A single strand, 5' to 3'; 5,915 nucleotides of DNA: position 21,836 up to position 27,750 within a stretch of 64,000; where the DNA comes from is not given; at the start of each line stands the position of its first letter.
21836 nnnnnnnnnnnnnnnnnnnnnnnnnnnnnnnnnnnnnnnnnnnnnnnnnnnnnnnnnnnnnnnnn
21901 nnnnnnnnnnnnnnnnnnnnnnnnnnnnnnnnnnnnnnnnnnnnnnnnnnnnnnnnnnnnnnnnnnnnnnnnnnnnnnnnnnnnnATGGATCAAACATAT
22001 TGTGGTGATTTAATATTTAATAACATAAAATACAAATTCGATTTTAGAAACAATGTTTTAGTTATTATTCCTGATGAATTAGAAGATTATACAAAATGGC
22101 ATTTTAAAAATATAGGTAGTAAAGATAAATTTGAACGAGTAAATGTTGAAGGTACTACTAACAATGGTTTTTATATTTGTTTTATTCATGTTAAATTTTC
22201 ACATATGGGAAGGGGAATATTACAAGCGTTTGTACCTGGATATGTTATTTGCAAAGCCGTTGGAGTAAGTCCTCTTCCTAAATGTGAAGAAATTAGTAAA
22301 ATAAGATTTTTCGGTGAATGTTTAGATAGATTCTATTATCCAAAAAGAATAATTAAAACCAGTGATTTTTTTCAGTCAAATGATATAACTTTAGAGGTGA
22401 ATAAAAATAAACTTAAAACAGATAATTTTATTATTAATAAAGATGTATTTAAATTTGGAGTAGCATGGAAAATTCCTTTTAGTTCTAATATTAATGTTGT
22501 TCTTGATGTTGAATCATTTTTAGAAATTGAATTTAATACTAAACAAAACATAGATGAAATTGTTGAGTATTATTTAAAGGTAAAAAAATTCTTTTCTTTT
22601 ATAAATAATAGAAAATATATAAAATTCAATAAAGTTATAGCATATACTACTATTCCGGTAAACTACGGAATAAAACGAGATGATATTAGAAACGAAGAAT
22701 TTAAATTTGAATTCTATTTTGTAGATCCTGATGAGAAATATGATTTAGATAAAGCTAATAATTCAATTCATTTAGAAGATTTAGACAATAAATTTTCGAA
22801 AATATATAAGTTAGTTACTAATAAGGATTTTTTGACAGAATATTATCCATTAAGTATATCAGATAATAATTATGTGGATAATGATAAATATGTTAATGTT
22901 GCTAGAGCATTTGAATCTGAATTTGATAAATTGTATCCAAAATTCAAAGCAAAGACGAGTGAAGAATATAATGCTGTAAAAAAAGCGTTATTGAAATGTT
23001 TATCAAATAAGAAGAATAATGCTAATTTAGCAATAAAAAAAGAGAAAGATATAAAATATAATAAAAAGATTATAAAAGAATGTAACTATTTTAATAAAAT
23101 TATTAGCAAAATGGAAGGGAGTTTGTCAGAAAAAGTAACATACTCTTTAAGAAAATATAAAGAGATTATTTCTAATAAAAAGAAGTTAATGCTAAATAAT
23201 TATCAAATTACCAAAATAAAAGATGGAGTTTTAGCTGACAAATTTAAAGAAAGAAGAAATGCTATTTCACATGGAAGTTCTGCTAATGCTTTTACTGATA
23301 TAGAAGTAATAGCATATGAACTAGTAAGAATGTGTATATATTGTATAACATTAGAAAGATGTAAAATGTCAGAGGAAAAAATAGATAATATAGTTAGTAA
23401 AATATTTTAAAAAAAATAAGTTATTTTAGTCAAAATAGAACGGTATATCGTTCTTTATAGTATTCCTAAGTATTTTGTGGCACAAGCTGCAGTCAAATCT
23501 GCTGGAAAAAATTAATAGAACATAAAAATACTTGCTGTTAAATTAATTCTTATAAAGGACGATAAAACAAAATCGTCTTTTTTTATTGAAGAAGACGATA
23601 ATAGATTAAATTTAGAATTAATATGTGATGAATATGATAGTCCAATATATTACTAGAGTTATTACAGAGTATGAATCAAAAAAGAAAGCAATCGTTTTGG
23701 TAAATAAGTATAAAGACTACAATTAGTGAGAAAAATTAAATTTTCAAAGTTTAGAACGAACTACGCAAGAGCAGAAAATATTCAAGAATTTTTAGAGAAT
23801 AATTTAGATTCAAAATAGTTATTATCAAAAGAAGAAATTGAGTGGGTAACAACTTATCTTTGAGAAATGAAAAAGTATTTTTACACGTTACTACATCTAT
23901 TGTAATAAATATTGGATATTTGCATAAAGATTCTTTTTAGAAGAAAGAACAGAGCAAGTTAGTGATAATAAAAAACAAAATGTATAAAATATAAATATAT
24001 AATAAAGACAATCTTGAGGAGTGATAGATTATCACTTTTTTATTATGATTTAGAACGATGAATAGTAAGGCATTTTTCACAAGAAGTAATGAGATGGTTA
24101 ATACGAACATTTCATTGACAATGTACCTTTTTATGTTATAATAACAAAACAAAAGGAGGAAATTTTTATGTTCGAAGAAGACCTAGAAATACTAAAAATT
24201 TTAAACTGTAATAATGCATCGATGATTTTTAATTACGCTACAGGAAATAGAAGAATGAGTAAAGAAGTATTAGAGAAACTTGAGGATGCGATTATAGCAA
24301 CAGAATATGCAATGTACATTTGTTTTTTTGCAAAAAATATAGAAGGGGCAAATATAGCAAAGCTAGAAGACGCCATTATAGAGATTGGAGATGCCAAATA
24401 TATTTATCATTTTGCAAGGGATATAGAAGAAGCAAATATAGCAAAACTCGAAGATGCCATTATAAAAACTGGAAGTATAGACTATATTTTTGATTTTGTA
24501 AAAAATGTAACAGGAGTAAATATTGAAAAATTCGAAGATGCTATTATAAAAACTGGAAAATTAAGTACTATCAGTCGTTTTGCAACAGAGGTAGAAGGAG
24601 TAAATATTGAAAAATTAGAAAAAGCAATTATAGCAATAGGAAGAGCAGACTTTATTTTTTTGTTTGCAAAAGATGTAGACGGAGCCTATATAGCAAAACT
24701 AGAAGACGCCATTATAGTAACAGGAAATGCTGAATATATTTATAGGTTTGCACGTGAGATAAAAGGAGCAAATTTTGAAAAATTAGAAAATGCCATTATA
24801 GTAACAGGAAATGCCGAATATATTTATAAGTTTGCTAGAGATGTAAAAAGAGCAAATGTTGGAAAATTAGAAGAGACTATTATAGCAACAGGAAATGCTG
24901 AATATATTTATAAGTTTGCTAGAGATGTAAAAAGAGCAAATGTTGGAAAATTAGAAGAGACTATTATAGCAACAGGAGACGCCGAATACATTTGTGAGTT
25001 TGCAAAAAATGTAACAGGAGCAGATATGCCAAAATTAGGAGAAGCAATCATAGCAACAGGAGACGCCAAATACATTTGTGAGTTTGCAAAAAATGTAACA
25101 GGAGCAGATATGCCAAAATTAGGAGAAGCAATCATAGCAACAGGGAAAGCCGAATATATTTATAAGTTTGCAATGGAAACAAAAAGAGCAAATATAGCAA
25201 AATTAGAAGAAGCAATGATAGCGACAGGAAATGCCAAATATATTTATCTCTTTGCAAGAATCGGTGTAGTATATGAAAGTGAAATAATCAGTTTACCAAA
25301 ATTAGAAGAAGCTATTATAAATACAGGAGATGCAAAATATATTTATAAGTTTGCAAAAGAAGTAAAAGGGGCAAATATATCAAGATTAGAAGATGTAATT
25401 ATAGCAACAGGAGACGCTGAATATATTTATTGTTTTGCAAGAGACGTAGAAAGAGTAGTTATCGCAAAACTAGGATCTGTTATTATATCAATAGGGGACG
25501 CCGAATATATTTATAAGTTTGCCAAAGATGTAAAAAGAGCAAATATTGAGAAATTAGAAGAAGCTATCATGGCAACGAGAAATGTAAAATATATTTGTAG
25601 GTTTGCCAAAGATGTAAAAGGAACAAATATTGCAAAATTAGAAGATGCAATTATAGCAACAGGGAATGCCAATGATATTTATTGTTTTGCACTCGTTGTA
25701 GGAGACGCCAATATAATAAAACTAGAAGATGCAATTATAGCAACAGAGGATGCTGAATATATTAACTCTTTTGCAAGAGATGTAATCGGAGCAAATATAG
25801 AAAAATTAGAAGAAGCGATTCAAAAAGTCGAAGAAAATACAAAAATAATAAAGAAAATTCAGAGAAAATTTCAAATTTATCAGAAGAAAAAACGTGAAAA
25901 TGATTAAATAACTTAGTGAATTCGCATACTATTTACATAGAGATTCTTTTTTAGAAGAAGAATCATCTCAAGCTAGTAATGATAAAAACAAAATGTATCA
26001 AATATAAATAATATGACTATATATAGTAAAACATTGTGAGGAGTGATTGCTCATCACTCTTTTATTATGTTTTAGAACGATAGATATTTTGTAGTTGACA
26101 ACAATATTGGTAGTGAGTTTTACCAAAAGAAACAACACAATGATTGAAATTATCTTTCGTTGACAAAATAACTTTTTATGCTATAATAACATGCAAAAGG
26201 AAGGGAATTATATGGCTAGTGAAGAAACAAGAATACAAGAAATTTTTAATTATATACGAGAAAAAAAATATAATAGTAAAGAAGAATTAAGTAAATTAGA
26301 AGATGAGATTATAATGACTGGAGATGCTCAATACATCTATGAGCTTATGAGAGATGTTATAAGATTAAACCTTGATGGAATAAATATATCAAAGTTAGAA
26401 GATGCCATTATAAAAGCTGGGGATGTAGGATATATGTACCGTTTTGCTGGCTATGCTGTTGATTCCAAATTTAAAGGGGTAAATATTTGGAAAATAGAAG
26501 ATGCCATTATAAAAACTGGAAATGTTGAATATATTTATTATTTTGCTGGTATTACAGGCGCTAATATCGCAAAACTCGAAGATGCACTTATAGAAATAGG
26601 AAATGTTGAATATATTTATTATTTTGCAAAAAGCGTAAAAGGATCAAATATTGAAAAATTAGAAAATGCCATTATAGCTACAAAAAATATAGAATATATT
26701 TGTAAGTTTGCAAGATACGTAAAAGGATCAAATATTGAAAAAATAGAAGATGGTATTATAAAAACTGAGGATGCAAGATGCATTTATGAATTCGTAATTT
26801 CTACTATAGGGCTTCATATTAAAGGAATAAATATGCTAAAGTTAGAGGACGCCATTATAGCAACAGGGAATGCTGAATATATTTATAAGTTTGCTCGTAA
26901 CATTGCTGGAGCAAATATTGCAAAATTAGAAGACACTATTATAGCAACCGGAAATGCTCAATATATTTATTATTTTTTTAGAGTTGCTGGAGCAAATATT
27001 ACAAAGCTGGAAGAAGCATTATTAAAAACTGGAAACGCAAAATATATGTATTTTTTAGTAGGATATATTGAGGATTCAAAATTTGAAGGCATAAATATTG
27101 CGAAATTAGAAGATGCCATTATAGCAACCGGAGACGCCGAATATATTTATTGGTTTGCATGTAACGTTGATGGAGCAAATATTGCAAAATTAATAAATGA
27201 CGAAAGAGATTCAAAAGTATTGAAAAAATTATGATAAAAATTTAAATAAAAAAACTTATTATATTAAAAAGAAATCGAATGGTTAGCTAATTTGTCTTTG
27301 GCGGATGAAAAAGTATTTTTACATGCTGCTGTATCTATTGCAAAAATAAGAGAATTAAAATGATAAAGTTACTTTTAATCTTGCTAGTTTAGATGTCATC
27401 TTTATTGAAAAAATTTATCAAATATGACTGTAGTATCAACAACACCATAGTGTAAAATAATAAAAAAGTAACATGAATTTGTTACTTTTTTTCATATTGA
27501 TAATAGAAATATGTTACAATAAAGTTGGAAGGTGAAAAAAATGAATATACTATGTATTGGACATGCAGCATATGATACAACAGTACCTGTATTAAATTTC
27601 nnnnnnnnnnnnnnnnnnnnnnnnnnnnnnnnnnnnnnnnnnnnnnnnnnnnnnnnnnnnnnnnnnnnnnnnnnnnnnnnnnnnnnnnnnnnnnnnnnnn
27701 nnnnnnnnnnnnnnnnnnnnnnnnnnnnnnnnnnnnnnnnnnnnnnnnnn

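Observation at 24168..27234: Two paralogous cytoplasmic proteins made almost entirely of a 28-aa tandem repeat that I cannot place in a known family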

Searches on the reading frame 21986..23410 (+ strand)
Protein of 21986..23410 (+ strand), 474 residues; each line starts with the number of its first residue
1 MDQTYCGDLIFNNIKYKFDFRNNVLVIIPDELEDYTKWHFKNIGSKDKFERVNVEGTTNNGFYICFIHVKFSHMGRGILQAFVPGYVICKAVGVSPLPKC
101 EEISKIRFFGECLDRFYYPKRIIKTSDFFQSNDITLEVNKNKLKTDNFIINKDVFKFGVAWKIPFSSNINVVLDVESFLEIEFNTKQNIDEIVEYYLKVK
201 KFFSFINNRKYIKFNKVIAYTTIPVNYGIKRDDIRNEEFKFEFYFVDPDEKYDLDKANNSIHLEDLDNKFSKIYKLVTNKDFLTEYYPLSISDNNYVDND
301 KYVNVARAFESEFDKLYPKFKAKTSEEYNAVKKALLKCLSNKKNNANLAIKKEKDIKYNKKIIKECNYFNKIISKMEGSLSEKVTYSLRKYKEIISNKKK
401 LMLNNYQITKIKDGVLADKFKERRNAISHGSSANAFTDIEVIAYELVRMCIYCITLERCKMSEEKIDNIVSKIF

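Call 3: search_protein_families(library=pfam, proteins=[window:21986-23410:+], max_evalue=1)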
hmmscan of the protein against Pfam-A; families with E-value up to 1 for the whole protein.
window:21986-23410:+ (474 aa): 2 families
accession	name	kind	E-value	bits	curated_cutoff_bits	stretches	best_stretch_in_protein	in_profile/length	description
PF18862.6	ApeA_NTD1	-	1.8e-05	24.8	25.5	1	56-206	52-206/271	ApeA N-terminal domain 1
PF17865.7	AAA_lid_5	-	0.074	13.7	22.7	0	175-202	6-33/104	Midasin AAA lid domain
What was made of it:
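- On ApeA-like HEPN protein (neighbouring gene 21986-23410): ApeA_NTD1 gives E = 1.8e-5 and 24.8 bits, against a cut-off of 25.5 (call 3).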

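Call 4: search_protein_families(library=ncbifam, proteins=[window:21986-23410:+], max_evalue=1)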
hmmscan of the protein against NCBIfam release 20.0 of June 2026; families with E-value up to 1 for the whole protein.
window:21986-23410:+ (474 aa): 0 families

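Call 6: search_protein_families(library=padloc, proteins=[window:21986-23410:+], max_evalue=0.1)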
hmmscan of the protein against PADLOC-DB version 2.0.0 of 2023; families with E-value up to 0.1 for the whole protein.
window:21986-23410:+ (474 aa): 0 families

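Call 61: search_protein_families(library=phrogs, proteins=[window:21986-23407:+], max_evalue=0.01)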
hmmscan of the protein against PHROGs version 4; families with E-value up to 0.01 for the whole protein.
window:21986-23407:+ (474 aa): 1 family
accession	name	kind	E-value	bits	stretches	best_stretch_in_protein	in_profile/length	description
phrog_31436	-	unknown function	0.0073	17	0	231-250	15-34/53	-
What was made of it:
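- Tried and rejected: Pfam, NCBIfam, PADLOC and PHROGs scans of g1 and g2 gave nothing robust (calls 3, 4, 6, 61).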

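Call 87: find_related_loci(query=window:21986-23407:+, collection=metagenome_contigs, flank=7000)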
Query window:21986-23407:+ (474 aa) in metagenome_contigs; peptide patterns used: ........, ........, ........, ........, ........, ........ (x = any residue, [..] = any of these).
175 stretches matched a pattern; 4 encode a relative of the query (tblastn E <= 1e-3); 4 distinct loci.
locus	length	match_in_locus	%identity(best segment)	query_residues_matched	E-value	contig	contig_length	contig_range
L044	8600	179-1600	99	1-474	0e+0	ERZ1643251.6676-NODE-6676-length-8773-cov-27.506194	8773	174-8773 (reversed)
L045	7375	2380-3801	83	1-474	0e+0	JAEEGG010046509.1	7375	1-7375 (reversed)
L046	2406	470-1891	84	1-474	0e+0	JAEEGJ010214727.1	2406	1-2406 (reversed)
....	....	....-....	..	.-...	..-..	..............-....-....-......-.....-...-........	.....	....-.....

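Call 93: search_solved_structures(query=window:21986-23407:+, max_evalue=1)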
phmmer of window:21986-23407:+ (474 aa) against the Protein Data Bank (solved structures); distinct sequences matched with E-value up to 1: 2.
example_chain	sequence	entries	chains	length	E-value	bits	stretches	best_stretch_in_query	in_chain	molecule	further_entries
8vw9_A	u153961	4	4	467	0.15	14.1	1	348-420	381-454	ATP-dependent zinc metalloprotease FtsH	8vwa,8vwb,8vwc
2ce7_A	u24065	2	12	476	0.9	11.5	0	351-421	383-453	CELL DIVISION PROTEIN FTSH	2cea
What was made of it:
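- On ApeA-like HEPN protein (neighbouring gene 21986-23410): No PADLOC or PDB sequence hit was found (calls 6, 93).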

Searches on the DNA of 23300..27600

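Call 80: search_rna_families(source=window, start=23300, end=27600, threshold=evalue, max_evalue=1)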
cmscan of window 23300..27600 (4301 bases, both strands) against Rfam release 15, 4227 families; matches with E-value up to 1: 0.
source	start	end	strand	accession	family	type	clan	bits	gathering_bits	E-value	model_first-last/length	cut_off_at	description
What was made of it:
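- Tried and rejected: Rfam found nothing in the non-coding parts of the cassette (call 80).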
